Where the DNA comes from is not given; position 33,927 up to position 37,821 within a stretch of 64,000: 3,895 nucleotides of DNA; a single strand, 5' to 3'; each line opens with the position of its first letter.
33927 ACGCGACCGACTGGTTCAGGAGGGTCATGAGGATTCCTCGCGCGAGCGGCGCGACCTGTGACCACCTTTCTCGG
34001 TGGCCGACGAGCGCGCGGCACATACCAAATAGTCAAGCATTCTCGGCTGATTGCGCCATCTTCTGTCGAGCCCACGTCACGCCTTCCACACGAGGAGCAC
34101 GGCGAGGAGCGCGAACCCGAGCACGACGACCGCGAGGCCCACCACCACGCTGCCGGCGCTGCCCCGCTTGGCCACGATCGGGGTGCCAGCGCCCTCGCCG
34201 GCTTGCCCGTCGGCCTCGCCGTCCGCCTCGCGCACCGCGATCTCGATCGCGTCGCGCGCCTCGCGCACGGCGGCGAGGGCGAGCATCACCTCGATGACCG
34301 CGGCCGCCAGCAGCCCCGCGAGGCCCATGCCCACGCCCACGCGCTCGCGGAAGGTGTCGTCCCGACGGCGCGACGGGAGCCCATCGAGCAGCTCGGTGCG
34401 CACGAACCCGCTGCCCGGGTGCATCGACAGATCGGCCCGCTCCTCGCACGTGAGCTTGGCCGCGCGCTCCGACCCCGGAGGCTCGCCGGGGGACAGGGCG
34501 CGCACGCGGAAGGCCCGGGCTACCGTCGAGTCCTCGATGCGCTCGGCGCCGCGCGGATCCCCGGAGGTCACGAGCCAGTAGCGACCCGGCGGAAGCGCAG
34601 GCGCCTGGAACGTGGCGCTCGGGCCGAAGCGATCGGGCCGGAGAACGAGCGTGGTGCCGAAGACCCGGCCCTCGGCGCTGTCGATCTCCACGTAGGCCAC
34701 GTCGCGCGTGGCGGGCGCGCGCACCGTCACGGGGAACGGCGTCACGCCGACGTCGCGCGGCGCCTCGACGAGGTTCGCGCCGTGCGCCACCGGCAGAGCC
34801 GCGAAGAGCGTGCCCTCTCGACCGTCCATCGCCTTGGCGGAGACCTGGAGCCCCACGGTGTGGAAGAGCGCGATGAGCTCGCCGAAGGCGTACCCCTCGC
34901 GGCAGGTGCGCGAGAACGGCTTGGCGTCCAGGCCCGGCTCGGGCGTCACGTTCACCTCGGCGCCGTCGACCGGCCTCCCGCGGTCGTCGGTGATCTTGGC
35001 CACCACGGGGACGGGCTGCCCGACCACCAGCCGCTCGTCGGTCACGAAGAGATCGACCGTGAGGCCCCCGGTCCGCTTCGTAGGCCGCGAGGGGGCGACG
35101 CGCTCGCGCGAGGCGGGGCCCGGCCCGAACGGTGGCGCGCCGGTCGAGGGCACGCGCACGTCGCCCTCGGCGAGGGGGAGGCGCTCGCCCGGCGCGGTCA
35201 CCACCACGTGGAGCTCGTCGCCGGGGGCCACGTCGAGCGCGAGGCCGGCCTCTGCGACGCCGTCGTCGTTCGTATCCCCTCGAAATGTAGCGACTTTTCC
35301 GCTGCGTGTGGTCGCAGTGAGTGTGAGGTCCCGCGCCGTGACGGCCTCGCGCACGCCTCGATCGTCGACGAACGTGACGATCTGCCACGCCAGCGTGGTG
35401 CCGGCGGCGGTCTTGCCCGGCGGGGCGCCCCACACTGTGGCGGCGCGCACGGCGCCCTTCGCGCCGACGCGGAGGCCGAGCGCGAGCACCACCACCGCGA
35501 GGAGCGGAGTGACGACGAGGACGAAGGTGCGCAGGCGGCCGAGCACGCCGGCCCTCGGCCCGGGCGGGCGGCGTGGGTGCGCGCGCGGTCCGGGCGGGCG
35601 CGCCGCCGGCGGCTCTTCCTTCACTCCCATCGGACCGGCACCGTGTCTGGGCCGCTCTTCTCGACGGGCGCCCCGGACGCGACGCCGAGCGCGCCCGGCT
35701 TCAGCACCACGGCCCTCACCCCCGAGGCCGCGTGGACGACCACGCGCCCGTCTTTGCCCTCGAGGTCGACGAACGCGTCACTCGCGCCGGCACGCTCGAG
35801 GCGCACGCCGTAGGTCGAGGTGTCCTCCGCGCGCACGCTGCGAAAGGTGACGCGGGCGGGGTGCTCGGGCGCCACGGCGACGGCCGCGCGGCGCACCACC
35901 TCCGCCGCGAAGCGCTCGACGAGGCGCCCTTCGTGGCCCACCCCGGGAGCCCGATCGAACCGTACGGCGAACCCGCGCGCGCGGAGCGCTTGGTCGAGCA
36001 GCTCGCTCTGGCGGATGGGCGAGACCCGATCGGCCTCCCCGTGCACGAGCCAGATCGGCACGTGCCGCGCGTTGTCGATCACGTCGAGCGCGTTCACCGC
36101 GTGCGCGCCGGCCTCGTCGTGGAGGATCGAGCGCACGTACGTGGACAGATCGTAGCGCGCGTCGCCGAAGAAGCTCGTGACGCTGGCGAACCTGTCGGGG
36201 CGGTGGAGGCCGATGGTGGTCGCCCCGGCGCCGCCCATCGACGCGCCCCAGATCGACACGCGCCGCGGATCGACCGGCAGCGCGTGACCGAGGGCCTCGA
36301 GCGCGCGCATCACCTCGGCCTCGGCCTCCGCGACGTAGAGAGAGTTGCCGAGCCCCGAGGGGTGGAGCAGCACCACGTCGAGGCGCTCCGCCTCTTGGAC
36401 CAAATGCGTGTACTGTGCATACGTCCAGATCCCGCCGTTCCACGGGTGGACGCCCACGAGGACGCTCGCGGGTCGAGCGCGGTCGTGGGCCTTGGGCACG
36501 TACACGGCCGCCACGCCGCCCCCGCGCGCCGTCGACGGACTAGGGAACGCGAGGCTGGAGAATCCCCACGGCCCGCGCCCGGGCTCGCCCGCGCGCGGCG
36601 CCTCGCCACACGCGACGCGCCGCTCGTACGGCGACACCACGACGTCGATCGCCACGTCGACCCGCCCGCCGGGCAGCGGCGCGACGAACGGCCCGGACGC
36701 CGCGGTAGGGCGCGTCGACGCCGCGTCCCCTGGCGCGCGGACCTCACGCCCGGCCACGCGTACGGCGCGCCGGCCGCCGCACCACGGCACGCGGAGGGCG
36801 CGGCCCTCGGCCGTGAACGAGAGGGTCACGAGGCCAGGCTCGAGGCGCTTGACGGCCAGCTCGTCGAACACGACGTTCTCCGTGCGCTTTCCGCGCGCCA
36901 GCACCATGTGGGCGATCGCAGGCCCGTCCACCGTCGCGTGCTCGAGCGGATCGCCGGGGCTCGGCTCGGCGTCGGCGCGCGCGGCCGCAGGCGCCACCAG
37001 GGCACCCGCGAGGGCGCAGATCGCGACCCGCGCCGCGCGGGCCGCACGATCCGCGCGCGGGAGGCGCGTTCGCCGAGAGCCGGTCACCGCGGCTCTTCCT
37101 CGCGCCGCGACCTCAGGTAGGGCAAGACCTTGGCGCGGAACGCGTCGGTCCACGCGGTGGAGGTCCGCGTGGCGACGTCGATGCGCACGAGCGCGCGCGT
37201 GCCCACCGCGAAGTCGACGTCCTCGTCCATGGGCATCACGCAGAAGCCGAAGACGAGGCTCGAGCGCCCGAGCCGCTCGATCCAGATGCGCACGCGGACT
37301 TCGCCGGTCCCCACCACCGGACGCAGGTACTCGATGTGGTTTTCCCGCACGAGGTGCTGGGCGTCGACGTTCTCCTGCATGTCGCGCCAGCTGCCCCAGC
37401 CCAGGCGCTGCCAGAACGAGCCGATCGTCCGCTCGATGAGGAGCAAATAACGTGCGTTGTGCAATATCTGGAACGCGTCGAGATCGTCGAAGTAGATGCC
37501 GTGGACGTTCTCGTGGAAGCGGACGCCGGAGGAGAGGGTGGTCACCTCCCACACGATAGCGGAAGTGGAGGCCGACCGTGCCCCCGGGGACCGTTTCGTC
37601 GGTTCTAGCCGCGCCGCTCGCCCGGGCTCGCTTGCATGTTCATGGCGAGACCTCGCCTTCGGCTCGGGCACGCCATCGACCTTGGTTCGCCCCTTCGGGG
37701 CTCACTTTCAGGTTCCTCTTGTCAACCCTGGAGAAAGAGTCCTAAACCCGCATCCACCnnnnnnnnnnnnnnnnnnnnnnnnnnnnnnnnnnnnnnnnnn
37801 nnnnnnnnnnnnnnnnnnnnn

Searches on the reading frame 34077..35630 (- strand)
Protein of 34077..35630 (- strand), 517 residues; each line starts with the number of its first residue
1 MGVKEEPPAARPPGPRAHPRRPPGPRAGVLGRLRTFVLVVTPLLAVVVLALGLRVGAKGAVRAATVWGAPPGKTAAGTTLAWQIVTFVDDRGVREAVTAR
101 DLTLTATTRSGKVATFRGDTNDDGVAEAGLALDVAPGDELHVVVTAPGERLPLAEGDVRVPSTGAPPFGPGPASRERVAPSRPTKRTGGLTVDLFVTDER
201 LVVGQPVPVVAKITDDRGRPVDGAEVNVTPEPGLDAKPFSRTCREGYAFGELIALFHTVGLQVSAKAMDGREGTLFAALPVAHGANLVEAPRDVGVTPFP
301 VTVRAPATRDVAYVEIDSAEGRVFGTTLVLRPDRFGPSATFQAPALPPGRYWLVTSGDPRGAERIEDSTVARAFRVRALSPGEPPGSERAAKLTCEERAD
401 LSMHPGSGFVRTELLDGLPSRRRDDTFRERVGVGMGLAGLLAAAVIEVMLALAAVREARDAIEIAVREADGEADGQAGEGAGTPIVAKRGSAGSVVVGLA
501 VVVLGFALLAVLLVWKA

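Call 42: search_protein_families(library=pfam, proteins=[window:34077-35630:-], max_evalue=0.01)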
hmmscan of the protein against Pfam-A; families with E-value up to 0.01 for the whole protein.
window:34077-35630:- (517 aa): 1 family
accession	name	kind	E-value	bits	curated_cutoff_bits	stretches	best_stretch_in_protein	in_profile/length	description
PF02369.22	Big_1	-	0.0023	18.4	34.9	0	208-246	20-60/93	Bacterial Ig-like domain (group 1)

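Call 43: search_protein_families(library=ncbifam, proteins=[window:34077-35630:-], max_evalue=0.01)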
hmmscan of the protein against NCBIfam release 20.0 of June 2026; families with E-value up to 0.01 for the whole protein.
window:34077-35630:- (517 aa): 0 families

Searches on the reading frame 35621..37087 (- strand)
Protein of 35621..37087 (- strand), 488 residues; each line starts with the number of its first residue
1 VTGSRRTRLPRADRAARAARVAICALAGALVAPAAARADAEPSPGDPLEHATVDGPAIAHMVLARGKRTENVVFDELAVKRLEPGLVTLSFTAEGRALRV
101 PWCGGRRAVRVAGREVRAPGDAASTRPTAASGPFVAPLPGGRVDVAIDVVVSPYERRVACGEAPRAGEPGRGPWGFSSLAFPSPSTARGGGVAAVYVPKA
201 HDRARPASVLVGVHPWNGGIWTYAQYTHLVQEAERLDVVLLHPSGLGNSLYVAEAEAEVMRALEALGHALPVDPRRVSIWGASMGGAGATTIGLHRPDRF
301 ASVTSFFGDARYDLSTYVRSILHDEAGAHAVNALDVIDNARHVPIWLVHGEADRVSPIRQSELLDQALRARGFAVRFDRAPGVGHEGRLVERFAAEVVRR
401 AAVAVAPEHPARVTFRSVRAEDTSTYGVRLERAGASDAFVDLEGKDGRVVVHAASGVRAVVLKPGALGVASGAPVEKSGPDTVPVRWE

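Call 42: search_protein_families(library=pfam, proteins=[window:35621-37087:-], max_evalue=0.01)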
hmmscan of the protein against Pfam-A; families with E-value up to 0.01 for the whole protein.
window:35621-37087:- (488 aa): 7 families
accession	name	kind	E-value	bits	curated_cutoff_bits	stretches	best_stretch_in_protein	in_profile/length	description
PF00756.26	Esterase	-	2.1e-10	41.3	22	1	241-377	84-219/251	Putative esterase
PF00326.27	Peptidase_S9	-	1.3e-09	38.3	22.6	1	259-388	48-190/213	Prolyl oligopeptidase family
PF12146.15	Hydrolase_4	-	1.1e-06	28.6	27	0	339-386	188-233/239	Serine aminopeptidase, S33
PF01738.24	DLH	-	9.7e-06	25.8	21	1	260-385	82-186/217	Dienelactone hydrolase family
PF20434.5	BD-FAE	-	3.4e-05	23.9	26.8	0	324-368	172-215/215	BD-FAE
PF02230.22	Abhydrolase_2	-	0.00026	21.3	23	1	271-386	101-200/217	Phospholipase/Carboxylesterase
PF00561.26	Abhydrolase_1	-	0.00094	19.4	25.8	0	235-305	27-99/245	alpha/beta hydrolase fold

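Call 43: search_protein_families(library=ncbifam, proteins=[window:35621-37087:-], max_evalue=0.01)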
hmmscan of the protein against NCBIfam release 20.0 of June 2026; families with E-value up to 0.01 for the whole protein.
window:35621-37087:- (488 aa): 9 families
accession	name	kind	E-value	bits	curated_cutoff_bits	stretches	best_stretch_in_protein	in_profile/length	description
NF050058.1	e_dPHAscl_type1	hypoth_equivalog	2e-15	57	150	1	193-375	10-212/276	extracellular catalytic domain type 1 short-chain-length polyhydroxyalkanoate depolymerase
TIGR02821.1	fghA_ester_D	equivalog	2.4e-09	37.2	281.7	1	263-401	125-271/275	S-formylglutathione hydrolase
NF007857.0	PRK10566.1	equivalog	1.7e-05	24.8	201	1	270-385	102-231/249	esterase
TIGR01840.1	esterase_phb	subfamily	0.0002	20.9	107.85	1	264-370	84-198/213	PHB depolymerase family esterase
NF051488.1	bifunc_PcaDC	exception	0.0003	20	390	1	233-309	36-112/375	bifunctional 3-oxoadipate enol-lactonase/4-carboxymuconolactone decarboxylase PcaDC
TIGR02427.1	protocat_pcaD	equivalog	0.0012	18.2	255.85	0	271-303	75-107/251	3-oxoadipate enol-lactonase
NF011457.0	PRK14875.1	equivalog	0.0041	16.1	307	0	211-304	136-227/372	acetoin dehydrogenase dihydrolipoyllysine-residue acetyltransferase subunit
NF033892.1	XcbB_CpsF_sero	subfamily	0.0069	15.7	125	1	238-294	122-178/291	XcbB/CpsF family capsular polysaccharide biosynthesis protein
NF008525.0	PRK11460.1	equivalog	0.0074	15.6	191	0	342-386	148-192/232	esterase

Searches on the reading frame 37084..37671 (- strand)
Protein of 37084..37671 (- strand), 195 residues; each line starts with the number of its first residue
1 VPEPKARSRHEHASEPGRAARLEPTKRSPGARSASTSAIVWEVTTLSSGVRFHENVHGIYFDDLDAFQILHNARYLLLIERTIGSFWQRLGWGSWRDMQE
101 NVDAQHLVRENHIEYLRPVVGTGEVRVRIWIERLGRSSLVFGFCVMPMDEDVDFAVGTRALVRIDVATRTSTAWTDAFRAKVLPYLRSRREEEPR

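Call 3: search_protein_families(library=pfam, proteins=[window:37084-37671:-], max_evalue=1)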
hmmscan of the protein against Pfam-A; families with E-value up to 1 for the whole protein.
window:37084-37671:- (195 aa): 3 families
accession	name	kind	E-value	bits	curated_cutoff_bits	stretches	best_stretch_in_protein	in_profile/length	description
PF03061.28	4HBT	-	5.5e-10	39.9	20.6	1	68-145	2-70/79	Thioesterase superfamily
PF13279.12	4HBT_2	-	3.2e-08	34.5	25.5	1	61-181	3-121/122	Thioesterase-like superfamily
PF13622.12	4HBT_3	-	0.024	15.3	24.3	1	101-138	27-62/83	Acyl-CoA thioesterase N-terminal domain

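Call 4: search_protein_families(library=ncbifam, proteins=[window:37084-37671:-], max_evalue=1)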
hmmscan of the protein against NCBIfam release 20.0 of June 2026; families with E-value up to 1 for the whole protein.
window:37084-37671:- (195 aa): 4 families
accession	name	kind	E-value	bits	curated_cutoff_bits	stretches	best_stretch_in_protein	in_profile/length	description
TIGR00051.1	TIGR00051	subfamily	1.3e-12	48.1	68.7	1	59-152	4-95/117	YbgC/FadM family acyl-CoA thioesterase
TIGR02799.1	thio_ybgC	equivalog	2.8e-08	34.1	141.35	1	58-152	6-97/126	tol-pal system-associated acyl-CoA thioesterase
NF008065.0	PRK10800.1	equivalog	0.00014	22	185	1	59-148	12-99/134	tol-pal system-associated acyl-CoA thioesterase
NF047424.1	MenI_Staph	exception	0.0059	16.5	225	1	62-153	13-102/148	1,4-dihydroxy-2-naphthoyl-CoA hydrolase MenI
